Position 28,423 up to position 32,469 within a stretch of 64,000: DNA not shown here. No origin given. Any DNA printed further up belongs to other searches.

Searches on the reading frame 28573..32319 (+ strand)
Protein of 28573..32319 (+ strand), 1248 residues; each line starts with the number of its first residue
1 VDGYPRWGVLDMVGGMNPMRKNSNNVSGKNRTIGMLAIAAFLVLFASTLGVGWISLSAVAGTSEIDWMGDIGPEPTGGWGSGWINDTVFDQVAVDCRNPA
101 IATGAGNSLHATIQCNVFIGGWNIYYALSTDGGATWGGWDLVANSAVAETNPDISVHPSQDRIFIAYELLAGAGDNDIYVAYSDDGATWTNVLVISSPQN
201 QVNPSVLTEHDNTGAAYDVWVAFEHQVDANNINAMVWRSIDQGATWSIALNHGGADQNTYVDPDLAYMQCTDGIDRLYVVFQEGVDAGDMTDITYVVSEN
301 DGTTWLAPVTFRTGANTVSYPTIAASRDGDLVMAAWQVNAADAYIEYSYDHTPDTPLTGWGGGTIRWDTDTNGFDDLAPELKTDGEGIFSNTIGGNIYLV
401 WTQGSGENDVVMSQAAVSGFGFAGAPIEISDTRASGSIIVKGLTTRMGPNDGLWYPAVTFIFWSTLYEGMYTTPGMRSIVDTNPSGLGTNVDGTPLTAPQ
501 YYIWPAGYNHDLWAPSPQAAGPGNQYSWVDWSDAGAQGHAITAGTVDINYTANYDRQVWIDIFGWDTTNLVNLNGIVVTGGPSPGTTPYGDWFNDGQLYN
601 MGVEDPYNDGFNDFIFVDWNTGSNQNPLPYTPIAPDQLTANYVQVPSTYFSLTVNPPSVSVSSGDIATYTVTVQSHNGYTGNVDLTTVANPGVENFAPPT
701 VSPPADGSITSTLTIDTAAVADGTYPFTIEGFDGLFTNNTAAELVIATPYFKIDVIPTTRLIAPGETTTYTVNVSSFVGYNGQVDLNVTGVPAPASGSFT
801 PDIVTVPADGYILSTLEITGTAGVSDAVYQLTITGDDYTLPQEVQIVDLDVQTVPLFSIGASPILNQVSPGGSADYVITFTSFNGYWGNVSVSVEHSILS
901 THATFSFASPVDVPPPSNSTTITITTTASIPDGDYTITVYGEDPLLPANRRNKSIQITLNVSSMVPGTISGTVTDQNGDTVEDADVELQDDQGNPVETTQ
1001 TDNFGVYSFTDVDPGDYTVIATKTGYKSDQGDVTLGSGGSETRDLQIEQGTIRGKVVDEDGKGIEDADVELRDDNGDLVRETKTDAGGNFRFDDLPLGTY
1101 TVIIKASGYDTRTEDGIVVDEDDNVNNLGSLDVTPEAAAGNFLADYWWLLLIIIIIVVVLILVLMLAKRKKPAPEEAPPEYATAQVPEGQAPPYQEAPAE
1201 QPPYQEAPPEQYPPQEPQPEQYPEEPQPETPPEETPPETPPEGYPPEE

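Call 54: search_protein_families(library=pfam, proteins=[window:28573-32319:+], max_evalue=0.00001)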
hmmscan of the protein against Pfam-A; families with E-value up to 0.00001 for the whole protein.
window:28573-32319:+ (1248 aa): 8 families
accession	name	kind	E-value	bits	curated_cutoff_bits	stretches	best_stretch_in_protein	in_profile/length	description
PF13620.12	CarboxypepD_reg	-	2.5e-34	117.9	32.3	2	1051-1125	1-75/82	Carboxypeptidase regulatory-like domain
PF17210.9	SdrD_B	-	8.4e-17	61.8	29.7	2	1057-1125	17-87/112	SdrD B-like domain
PF13715.12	CarbopepD_reg_2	-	1.7e-14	54.1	32.2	2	1052-1115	1-61/88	CarboxypepD_reg-like domain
PF17802.7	SpaA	-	3.2e-14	53.3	23.1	1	1053-1123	4-80/91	Prealbumin-like fold domain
PF13088.12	BNR_2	-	1.3e-13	51.4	31.4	1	91-332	46-276/277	BNR repeat-like domain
PF11974.14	bMG3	-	1.4e-09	38.3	34.9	0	1060-1095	24-59/103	Bacterial alpha-2-macroglobulin MG3 domain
PF07210.18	DUF1416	-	8.8e-09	35.6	23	0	1048-1103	18-71/97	Protein of unknown function (DUF1416)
PF23193.1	NOMO_3rd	-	5.6e-06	26.8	27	0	1074-1104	54-84/120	NOMO third transthyretin-like domain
